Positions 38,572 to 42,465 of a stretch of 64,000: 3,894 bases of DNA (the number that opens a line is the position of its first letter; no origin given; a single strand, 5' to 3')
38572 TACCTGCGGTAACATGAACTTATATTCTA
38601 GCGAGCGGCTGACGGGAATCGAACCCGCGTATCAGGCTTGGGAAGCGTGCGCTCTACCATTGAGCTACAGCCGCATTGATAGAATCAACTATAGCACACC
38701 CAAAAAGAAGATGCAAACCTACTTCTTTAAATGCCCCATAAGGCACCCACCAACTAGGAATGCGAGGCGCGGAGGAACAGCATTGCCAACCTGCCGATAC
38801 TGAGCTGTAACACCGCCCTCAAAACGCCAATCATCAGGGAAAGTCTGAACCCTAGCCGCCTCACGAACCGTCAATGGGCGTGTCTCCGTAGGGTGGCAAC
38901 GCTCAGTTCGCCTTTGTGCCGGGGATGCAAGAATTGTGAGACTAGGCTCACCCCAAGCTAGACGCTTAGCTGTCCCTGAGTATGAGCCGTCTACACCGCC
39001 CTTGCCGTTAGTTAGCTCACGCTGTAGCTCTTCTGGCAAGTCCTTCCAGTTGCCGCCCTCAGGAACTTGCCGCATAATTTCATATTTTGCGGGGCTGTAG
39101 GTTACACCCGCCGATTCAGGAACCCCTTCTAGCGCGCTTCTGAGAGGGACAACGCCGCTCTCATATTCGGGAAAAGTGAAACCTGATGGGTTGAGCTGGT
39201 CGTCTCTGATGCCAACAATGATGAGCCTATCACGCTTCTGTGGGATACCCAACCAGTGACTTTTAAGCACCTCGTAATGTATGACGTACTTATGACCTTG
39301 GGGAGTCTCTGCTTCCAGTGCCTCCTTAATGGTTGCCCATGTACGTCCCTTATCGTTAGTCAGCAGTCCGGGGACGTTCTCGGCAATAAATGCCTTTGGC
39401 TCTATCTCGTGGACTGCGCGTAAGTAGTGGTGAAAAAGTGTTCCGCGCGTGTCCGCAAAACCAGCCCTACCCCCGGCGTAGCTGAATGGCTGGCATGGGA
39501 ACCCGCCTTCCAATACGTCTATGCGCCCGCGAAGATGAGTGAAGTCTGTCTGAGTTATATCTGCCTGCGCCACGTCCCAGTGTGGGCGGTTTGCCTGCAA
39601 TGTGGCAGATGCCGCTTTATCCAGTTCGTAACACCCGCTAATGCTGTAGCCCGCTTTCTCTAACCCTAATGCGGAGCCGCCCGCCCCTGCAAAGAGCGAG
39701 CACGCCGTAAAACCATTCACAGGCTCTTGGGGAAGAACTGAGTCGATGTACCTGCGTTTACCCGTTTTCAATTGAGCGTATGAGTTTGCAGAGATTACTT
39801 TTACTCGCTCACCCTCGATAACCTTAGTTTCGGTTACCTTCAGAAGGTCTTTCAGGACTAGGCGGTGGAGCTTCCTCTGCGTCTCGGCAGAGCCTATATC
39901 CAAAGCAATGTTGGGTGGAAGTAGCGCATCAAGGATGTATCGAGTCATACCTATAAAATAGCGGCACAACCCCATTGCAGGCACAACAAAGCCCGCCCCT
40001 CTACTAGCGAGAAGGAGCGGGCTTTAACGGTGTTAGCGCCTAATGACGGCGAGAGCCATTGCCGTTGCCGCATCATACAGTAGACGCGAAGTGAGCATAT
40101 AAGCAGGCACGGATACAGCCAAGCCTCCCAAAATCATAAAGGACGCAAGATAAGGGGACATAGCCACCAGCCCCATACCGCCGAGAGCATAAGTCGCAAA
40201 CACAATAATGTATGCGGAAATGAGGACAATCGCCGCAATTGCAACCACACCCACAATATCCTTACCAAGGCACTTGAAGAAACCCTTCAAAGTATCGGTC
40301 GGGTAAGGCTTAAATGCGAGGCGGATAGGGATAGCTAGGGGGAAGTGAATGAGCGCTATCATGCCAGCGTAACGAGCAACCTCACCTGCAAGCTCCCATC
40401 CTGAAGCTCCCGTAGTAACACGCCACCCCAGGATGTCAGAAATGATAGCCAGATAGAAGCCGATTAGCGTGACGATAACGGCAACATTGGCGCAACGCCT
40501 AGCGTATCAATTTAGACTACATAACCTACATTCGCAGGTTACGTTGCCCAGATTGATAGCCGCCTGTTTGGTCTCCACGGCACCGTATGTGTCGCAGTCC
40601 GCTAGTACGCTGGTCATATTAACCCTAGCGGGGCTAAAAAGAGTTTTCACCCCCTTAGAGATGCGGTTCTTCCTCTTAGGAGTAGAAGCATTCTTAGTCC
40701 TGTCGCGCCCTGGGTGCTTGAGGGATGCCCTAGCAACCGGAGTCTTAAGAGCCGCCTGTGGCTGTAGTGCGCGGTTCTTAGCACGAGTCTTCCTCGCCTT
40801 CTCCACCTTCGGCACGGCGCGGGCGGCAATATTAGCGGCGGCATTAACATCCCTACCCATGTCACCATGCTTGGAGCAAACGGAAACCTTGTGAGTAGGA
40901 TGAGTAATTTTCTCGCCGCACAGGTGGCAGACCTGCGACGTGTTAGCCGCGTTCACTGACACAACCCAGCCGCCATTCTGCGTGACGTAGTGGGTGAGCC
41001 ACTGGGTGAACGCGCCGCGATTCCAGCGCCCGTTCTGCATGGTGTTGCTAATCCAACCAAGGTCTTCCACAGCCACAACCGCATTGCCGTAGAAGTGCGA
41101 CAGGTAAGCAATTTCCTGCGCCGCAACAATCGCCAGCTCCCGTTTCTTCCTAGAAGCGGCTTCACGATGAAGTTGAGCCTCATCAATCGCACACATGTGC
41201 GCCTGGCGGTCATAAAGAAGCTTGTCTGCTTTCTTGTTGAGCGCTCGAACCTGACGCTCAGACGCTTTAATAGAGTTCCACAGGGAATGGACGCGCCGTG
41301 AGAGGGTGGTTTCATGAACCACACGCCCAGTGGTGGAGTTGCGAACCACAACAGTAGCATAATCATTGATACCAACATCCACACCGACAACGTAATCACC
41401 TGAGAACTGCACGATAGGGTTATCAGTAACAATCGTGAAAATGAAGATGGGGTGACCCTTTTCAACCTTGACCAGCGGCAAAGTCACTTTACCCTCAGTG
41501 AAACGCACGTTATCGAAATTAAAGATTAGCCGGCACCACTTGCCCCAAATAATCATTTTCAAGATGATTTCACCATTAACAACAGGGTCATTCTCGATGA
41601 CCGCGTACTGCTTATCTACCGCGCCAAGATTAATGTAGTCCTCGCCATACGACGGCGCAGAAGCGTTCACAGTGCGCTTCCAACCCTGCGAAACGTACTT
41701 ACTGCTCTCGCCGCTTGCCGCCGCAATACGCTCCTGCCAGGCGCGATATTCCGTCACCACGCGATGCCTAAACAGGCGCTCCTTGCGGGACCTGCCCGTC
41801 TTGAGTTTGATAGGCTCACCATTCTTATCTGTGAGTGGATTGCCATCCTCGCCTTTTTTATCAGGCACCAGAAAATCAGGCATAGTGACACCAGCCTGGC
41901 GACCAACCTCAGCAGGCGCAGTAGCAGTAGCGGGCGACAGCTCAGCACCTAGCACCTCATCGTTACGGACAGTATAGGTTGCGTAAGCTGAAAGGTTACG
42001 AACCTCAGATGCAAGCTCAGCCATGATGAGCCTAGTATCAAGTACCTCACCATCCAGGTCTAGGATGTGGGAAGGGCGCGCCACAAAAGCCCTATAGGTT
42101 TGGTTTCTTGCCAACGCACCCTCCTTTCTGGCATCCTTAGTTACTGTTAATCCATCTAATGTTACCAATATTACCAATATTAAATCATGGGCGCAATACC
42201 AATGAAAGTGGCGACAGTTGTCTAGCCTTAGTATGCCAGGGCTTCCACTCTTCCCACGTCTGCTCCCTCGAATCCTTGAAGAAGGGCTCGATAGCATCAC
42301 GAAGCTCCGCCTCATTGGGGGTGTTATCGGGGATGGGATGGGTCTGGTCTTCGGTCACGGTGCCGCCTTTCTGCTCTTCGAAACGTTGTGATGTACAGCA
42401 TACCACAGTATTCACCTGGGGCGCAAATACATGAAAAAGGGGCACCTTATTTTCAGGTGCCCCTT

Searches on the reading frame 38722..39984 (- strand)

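Call 15: search_protein_families(library=pfam, proteins=[window:38722-39984:-], max_evalue=0.001)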
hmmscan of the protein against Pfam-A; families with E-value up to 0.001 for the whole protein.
window:38722-39984:- (421 aa): 1 family
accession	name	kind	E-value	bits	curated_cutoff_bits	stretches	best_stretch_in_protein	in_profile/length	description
PF00145.23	DNA_methylase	-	1e-73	249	22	1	93-411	2-318/324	C-5 cytosine-specific DNA methylase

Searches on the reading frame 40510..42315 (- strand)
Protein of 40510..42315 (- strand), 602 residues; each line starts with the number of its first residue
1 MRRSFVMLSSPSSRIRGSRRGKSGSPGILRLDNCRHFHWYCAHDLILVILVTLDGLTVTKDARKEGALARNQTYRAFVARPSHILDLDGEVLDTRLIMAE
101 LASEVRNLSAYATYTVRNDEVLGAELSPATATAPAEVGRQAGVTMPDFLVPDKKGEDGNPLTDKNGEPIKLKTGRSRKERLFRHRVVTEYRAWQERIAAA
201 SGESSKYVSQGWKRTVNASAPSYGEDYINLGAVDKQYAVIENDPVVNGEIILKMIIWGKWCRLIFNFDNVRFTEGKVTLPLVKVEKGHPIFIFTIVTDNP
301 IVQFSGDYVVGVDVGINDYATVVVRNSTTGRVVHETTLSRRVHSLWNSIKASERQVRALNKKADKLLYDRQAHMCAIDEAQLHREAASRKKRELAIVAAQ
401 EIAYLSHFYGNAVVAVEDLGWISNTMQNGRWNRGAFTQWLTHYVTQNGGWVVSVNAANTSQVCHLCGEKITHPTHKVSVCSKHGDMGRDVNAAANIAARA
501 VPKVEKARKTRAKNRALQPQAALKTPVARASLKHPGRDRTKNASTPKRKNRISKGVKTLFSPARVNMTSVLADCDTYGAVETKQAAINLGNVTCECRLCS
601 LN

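Call 15: search_protein_families(library=pfam, proteins=[window:40510-42315:-], max_evalue=0.001)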
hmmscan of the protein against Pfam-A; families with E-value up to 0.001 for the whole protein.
window:40510-42315:- (602 aa): 1 family
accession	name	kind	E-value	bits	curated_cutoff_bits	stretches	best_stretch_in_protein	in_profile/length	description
PF07282.18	Cas12f1-like_TNB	-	5e-12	46.2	26.3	1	435-496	3-60/60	Cas12f1-like, TNB domain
